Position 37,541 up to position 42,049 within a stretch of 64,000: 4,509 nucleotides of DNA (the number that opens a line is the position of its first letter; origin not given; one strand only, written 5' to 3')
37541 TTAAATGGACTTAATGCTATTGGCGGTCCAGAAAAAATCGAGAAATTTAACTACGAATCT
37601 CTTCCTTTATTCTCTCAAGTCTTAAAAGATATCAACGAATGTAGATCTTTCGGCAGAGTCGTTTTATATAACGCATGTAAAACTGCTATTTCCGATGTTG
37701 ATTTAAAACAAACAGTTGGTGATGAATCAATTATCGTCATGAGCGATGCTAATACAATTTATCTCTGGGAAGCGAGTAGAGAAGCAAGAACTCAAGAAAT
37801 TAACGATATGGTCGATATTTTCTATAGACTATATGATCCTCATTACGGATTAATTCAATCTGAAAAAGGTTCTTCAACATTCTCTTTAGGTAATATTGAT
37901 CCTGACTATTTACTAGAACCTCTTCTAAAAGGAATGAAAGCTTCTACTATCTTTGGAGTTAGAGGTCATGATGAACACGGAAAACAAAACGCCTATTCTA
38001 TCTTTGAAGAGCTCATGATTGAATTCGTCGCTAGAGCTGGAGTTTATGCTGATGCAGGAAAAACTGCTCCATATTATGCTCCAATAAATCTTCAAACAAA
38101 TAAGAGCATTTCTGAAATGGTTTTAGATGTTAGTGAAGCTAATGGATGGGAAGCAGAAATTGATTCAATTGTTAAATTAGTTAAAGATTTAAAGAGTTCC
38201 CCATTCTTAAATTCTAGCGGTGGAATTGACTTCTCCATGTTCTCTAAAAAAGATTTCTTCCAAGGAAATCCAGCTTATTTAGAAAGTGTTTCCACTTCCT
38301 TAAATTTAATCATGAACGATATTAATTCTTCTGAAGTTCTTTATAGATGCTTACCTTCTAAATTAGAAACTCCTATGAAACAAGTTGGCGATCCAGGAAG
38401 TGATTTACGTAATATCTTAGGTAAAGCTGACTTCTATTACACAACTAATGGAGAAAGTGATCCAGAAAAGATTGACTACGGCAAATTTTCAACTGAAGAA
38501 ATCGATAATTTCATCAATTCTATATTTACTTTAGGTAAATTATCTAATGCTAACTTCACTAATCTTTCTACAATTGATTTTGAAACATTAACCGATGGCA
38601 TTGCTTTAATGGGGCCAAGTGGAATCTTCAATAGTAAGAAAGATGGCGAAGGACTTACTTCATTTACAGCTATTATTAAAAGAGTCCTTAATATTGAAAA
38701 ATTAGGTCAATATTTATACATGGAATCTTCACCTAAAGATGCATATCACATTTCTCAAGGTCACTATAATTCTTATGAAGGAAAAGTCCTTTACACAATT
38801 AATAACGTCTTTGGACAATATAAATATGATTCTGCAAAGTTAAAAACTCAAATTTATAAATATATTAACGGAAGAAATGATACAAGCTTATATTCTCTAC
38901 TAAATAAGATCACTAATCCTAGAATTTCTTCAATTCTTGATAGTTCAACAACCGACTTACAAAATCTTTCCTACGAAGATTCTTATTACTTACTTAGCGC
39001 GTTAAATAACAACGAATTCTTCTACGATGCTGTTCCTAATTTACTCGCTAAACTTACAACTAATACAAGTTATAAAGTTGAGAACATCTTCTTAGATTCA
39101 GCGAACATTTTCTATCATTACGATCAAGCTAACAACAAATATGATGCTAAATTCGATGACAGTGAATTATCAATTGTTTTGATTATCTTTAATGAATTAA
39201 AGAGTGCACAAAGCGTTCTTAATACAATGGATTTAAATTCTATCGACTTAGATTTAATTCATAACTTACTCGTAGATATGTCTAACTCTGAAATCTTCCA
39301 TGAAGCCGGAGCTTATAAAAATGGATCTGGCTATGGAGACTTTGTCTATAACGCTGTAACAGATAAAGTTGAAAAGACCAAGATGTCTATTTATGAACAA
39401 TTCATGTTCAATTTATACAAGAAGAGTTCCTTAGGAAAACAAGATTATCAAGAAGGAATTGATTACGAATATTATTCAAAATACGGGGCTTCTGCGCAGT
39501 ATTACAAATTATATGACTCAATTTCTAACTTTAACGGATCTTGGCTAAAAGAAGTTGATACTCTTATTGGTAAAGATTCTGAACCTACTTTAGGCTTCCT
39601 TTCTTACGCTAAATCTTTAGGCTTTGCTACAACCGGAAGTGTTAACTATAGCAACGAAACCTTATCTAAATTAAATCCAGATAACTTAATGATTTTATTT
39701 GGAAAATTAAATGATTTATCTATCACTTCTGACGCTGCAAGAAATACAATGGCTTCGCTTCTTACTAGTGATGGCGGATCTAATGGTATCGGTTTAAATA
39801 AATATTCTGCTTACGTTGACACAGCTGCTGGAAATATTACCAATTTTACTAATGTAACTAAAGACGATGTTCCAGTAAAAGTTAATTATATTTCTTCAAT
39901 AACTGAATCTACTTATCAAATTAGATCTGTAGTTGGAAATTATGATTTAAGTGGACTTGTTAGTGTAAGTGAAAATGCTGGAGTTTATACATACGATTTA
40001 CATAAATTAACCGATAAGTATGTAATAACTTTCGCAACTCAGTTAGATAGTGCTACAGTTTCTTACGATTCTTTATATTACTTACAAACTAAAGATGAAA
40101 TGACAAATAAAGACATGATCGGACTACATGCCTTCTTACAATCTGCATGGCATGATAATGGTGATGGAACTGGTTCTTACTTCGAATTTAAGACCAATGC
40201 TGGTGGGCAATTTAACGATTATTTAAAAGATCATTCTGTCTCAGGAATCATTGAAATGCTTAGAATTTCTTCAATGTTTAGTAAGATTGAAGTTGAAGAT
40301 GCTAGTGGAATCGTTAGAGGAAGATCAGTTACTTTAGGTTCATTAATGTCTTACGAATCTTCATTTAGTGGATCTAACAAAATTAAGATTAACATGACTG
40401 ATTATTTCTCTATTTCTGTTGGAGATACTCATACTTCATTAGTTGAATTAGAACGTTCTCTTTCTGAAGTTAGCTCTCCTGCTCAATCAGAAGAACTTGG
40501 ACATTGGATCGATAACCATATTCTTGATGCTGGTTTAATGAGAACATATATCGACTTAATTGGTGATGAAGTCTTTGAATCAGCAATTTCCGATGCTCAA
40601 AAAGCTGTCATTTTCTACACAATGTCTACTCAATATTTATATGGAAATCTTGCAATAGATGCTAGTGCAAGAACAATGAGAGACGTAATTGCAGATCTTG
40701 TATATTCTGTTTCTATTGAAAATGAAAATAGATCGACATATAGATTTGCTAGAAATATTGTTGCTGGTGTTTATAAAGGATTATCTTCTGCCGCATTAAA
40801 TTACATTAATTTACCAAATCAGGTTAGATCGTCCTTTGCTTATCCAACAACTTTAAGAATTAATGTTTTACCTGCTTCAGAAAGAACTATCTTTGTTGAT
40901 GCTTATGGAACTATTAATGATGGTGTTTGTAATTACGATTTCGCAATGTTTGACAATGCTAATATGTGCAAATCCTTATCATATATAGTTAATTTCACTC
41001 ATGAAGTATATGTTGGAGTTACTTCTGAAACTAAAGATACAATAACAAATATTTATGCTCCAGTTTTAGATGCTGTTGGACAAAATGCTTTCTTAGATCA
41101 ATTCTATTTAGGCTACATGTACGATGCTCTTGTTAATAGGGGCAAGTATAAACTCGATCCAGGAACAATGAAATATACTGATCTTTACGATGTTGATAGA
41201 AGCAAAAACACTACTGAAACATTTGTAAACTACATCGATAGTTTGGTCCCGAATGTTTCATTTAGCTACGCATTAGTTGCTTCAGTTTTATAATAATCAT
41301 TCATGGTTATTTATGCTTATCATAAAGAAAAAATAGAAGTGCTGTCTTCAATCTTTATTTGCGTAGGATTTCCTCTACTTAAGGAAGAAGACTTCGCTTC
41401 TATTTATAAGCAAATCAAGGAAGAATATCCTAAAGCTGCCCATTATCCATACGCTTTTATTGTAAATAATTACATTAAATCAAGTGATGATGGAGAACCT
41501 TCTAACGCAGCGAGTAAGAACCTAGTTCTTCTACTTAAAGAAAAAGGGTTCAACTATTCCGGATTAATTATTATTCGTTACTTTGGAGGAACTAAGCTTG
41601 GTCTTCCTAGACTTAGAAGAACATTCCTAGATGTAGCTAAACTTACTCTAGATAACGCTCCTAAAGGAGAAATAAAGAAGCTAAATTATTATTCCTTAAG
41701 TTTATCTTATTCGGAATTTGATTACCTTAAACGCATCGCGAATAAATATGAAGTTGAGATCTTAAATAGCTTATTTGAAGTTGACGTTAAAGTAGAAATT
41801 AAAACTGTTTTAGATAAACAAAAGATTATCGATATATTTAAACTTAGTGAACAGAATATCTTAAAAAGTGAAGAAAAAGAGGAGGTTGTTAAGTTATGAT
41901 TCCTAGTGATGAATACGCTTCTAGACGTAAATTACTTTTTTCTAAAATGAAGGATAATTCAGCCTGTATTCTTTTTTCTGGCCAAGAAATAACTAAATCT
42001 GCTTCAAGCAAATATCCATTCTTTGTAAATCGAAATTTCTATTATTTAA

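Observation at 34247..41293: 2348-aa polytopic membrane protein with a cryptic recurring helix-Pro motif and no recognisable domain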

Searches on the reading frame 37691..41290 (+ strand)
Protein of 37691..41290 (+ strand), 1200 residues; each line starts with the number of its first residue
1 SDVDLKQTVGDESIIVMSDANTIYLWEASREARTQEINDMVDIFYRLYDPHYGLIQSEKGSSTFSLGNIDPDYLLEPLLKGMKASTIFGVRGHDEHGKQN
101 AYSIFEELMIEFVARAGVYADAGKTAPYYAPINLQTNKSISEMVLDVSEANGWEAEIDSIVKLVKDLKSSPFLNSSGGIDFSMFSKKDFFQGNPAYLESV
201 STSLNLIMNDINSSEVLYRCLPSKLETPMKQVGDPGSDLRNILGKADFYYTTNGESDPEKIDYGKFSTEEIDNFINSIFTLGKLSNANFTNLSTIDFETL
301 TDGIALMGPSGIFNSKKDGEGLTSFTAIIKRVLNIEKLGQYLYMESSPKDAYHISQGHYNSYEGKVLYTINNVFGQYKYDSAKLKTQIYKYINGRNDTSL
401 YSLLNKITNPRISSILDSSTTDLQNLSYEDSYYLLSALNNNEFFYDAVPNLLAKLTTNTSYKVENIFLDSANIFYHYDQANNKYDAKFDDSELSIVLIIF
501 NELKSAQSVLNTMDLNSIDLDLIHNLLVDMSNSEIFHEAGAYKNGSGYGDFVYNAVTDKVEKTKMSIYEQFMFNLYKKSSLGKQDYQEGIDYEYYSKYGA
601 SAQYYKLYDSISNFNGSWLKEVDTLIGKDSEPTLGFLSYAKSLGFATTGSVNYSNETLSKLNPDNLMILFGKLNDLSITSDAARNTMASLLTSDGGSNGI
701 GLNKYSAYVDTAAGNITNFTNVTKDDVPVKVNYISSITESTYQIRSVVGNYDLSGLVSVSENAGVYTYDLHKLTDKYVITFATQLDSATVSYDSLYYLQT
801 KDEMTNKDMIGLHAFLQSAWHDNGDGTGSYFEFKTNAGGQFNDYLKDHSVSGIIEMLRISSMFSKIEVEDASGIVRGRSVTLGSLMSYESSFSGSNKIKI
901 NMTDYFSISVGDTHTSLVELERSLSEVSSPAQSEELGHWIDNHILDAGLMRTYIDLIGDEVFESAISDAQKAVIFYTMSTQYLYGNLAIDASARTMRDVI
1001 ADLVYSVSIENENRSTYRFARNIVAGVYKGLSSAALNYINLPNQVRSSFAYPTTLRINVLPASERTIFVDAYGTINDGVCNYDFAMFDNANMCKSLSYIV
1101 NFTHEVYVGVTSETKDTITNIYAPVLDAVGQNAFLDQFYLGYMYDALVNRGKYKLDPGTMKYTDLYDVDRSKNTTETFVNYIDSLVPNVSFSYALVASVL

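Call 37: predict_structure(alignment_id=A3)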
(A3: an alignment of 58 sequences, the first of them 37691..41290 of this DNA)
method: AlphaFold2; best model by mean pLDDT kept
length: 1200 residues; sequences in the alignment: 58
mean_pLDDT: 85.2   pTM: 0.72
mean pLDDT of the five models: 85.2, 84.0, 82.3, 80.8, 80.6
residues with pLDDT >= 90: 501; 70-90: 579; 50-70: 102; < 50: 18
segments of 3 or more residues with pLDDT < 50: 1-11
pLDDT, mean of each block of 10 residues (from residue 1): 29 72 86 89 83 64 74 89 91 82 90 85 81 89 91 93 91 85 86 90 94 92 90 87 91 80 90 93 88 90 94 90 93 89 93 95 93 88 92 92 92 86 86 93 93 91 91 88 86 94 89 87 94 95 93 93 96 94 91 91 96 95 89 87 84 88 93 95 91 68 85 79 66 69 84 88 85 83 83 86 94 94 85 77 90 95 88 89 89 73 83 87 91 91 88 84 90 89 68 73 77 65 86 89 67 73 73 54 65 85 88 87 84 86 88 67 80 64 70 88
secondary structure, 60 per line:
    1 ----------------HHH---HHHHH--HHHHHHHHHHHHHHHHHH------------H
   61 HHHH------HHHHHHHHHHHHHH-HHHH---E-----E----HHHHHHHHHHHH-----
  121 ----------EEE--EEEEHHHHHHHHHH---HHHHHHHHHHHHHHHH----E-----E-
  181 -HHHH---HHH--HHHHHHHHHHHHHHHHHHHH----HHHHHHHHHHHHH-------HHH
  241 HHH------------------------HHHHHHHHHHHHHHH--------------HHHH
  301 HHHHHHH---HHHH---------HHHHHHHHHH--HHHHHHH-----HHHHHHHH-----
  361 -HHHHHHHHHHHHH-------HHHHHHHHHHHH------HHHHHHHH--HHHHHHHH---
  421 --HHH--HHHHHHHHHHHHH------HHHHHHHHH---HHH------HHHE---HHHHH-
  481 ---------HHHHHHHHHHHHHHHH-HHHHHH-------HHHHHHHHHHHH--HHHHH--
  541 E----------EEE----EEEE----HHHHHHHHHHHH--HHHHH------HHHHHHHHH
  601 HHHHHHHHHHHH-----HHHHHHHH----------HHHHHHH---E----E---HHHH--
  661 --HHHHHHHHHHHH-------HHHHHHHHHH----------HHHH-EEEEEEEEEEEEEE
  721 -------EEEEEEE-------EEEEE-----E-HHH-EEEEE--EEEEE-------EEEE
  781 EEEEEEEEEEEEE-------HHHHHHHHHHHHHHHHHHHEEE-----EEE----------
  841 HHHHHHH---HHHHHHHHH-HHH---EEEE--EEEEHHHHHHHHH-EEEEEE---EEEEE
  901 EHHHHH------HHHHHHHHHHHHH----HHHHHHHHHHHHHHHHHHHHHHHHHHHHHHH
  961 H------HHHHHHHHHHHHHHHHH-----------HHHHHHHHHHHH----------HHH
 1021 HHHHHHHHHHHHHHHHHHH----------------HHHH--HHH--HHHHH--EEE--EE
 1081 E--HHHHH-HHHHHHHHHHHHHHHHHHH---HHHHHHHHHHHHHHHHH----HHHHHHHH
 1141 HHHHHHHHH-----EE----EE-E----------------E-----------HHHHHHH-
elements in order (helices of 4 or more, strands of 3 or more residues): H23-27 H30-47 H60-64 H71-84 H86-89 H104-115 E131-133 E136-139 H140-149 H153-168 H182-185 H194-213 H218-230 H238-243 H268-282 H297-307 H311-314 H324-333 H336-342 H348-355 H362-374 H382-393 H400-407 H410-417 H428-440 H447-455 H475-479 H490-505 H507-512 H520-531 H534-538 E552-554 E559-562 H567-578 H581-585 H592-612 H618-625 H636-642 H655-658 H663-674 H682-691 H702-705 E707-720 E728-734 E742-746 E758-762 E765-769 E777-793 H801-819 E820-822 E828-830 H841-847 H851-859 E867-870 E873-876 H877-885 E887-892 E896-901 H902-906 H913-925 H930-961 H968-984 H996-1007 H1018-1039 H1056-1059 H1067-1071 E1074-1076 E1079-1081 H1084-1088 H1090-1108 H1112-1128 H1133-1149 H1193-1199
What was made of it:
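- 39809..40069 (+): Long-stranded beta-sheet domain (aa ~1855-1941). DSSP strands E707-793 of model 2, offset +1148 (call 37).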

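Call 40: fold_search(model_id=the predicted structure, library=pdb)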
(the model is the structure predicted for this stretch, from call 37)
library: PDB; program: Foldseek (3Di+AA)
matches with E <= 10: 341; with E <= 0.001: 0
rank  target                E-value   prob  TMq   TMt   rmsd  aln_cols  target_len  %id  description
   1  6xte_A                3.0e-03  0.30  0.09  0.10  51.9      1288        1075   10  Human karyopherin RanBP5 (isoform-1) (released 2020-04-22)
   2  7unk_A                3.5e-03  0.33  0.09  0.10  48.7      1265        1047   10  Structure of Importin-4 bound to the H3-H4-ASF1 histone-histone chaperone complex (released 2022-09-21)
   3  3w3y_A                4.9e-03  0.35  0.10  0.11  49.1      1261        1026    9  Crystal structure of Kap121p bound to Nup53p (released 2013-04-10)
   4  9ce3_A                4.0e-02  0.23  0.14  0.13  21.3      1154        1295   10  Structure of the TSC:WIPI3 lysosomal recruitment complex (released 2024-12-04)
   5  9d4c_O                4.0e-02  0.09  0.09  0.07  36.6      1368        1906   11  Proteasome core particle assembly intermediate Blm10:alpha-ring purified from Saccharomyces cerevisiae. (released 2025-08-20)
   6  7mvw                  5.2e-02  0.14  0.11  0.13  49.2      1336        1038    9  Crystal structure of Chaetomium thermophilum Nup188 NTD (residues 1-1134) (released 2022-06-15)
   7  3w3u                  5.9e-02  0.13  0.10  0.11  46.8      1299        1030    9  Crystal structure of Kap121p mutant R349A/Q350A/D353A/E396A/N430K/D438A/N477A (released 2013-04-10)
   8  9m1k_D                8.6e-02  0.12  0.10  0.11  38.1      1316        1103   10  Cryo-EM structure of the TBC-DE-Arl2-beta-tubulin complex with GTP (released 2025-10-22)
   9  7mp5_A                8.9e-02  0.15  0.14  0.11  37.2      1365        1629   10  Autoinhibited neurofibrobmin (released 2021-12-15)
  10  4hau_C                8.9e-02  0.14  0.11  0.12  35.6      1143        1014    9  Crystal structure of CRM1 inhibitor Ratjadone A in complex with CRM1-Ran-RanBP1 (released 2013-01-09)
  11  9a1m_B                8.9e-02  0.08  0.08  0.07  45.0      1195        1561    9  Integrative model of the nuclear pore complex from Schizosaccharomyces pombe (released 2021-11-12)
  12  6rey_c                1.4e-01  0.08  0.11  0.09  42.7      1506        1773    9  Human 20S-PA200 Proteasome Complex (released 2019-09-04)
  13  9m1j_D                1.6e-01  0.08  0.10  0.10  41.8      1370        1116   11  Cryo-EM structure of the TBC-DE-Arl2-beta-tubulin complex (released 2025-10-22)
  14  7wkk_B                1.6e-01  0.08  0.09  0.08  38.5      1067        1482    9  Cryo-EM structure of the IR subunit from X. laevis NPC (released 2022-03-30)
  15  4haz_C                1.7e-01  0.09  0.09  0.10  36.2      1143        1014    9  Crystal structure of CRM1 inhibitor Leptomycin B in complex with CRM1(R543S,K548E,K579Q)-Ran-RanBP1 (released 2013-01-09)
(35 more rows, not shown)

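Call 79: fold_search(model_id=the predicted structure, library=viral)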
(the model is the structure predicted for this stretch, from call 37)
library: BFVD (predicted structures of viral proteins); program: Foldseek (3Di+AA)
matches with E <= 10: 418; with E <= 0.001: 0
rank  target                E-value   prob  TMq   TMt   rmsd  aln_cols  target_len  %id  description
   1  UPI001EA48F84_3       7.8e-03  0.08  0.06  0.06  43.6      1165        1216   10  (no name look-up for this kind of identifier)
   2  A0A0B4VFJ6            3.5e-02  0.20  0.08  0.13  20.9       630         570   10  Uncharacterized protein [Tipula oleracea nudivirus]
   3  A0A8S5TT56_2          1.7e-01  0.04  0.06  0.07  32.1       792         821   11  PD-(D/E)XK endonuclease-like domain-containing protein [CrAss-like virus sp. ct3KQ27]
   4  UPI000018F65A         1.8e-01  0.97  0.06  0.37   5.0       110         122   11  (no name look-up for this kind of identifier)
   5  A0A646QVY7            1.9e-01  0.04  0.06  0.07  44.6      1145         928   12  (no name in the UniProt tables at hand)
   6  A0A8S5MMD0            4.8e-01  0.44  0.04  0.20  14.3       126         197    9  Uncharacterized protein (Fragment) [Podoviridae sp. ctlpi2]
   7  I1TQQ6                5.2e-01  0.51  0.04  0.11  12.1        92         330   15  (no name in the UniProt tables at hand)
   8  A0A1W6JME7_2          5.4e-01  0.03  0.07  0.07  51.4      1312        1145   10  Tail tape measure protein [Lactococcus phage AM9]
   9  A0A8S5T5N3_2          5.6e-01  0.04  0.07  0.08  42.6      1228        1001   10  Tail tape measure (Fragment) [Siphoviridae sp. ctGpg14]
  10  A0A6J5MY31            6.1e-01  0.35  0.05  0.18  11.7       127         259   12  Uncharacterized protein [uncultured Caudovirales phage]
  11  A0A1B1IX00            6.6e-01  0.80  0.07  0.08   5.8       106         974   15  (no name in the UniProt tables at hand)
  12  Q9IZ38                6.6e-01  0.08  0.03  0.04  17.4       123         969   14  Spheroidin [Anacridium aegyptium entomopoxvirus]
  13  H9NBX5                7.2e-01  0.72  0.03  0.18  12.1        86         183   10  (no name in the UniProt tables at hand)
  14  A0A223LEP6            7.2e-01  0.21  0.04  0.15  13.5       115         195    8  Uncharacterized protein [Bacillus phage PBS1]
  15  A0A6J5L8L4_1          7.5e-01  0.18  0.04  0.04  15.8       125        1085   20  Uncharacterized protein [uncultured Caudovirales phage]
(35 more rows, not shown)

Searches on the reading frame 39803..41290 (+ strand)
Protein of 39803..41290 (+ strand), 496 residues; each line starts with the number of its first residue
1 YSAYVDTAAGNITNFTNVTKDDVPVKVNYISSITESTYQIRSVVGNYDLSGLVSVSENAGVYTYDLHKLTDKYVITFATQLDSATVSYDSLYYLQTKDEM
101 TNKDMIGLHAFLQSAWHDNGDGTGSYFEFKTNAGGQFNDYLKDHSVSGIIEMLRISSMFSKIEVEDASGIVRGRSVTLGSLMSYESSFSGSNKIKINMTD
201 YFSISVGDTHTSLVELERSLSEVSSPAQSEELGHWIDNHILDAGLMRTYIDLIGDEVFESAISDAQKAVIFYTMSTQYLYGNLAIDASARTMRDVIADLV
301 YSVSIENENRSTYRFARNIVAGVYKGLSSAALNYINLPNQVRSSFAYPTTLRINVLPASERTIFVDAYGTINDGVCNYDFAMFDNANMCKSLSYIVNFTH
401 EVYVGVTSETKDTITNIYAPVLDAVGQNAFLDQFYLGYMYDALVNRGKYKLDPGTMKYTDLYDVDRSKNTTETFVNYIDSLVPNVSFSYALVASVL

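Call 76: search_solved_structures(query=A6, max_evalue=10)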
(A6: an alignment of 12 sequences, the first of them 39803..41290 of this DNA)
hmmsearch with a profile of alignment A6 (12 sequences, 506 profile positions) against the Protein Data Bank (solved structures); distinct sequences matched with E-value up to 10: 0.

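Call 77: search_protein_families(library=pfam, alignment_id=A6, max_evalue=1)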
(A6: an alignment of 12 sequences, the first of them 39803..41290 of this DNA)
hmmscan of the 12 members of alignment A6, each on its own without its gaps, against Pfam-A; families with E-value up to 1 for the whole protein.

A. member 1, window:39803-41290:+ (496 aa): 0 families

B. families by the number of members that match (of 12 scanned): 5 families
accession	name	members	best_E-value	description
PF22872.1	DUF7018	1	0.049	Domain of unknown function (DUF7018)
PF01819.22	Levi_coat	1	0.074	Levivirus coat protein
PF02170.28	PAZ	1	0.075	PAZ domain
PF21536.4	BTB_KLHL33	1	0.087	Kelch-like protein 33-like, BTB/POZ domain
PF18539.7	DUF5625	1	0.23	Domain of unknown function (DUF5625)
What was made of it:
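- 40070..41290 (+): C-terminal alpha/beta plus helical 'head' (aa 1942-2348). This is the least conserved part of the protein. No Pfam or PDB match (calls 76, 77).
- Tried and rejected: Profile of the C-terminal 500 aa against PDB sequences and Pfam (calls 76, 77).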

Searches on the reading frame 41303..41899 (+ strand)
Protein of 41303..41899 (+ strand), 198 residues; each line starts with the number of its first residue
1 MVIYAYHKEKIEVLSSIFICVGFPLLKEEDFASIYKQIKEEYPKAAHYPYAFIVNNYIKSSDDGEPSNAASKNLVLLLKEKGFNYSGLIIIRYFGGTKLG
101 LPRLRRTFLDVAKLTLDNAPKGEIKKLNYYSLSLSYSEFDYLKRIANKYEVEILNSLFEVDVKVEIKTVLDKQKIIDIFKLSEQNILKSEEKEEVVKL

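Call 5: search_protein_families(library=pfam, proteins=[window:41303-41899:+], max_evalue=0.01)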
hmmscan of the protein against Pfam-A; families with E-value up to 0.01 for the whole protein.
window:41303-41899:+ (198 aa): 1 family
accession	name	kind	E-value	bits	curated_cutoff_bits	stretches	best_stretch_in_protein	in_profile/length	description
PF01205.25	UPF0029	-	2.9e-21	75.9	27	1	16-114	3-105/107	Uncharacterized protein family UPF0029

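Call 78: search_protein_families(library=ncbifam, proteins=[window:41303-41899:+], max_evalue=0.01)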
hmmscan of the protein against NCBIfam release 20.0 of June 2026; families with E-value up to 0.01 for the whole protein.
window:41303-41899:+ (198 aa): 2 families
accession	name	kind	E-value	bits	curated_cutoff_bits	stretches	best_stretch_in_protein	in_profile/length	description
TIGR00257.1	IMPACT_YIGZ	hypoth_equivalog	5.3e-30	104.4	167.95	1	7-179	12-187/205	YigZ family protein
NF008600.0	PRK11568.1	equivalog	5e-14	52.3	298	1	33-168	37-177/204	IMPACT family protein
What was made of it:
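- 41303..41899 (+): YigZ/IMPACT (UPF0029) gene, starting 10 nt after the giant gene's stop. Probably co-transcribed. Calls 5 and 78.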
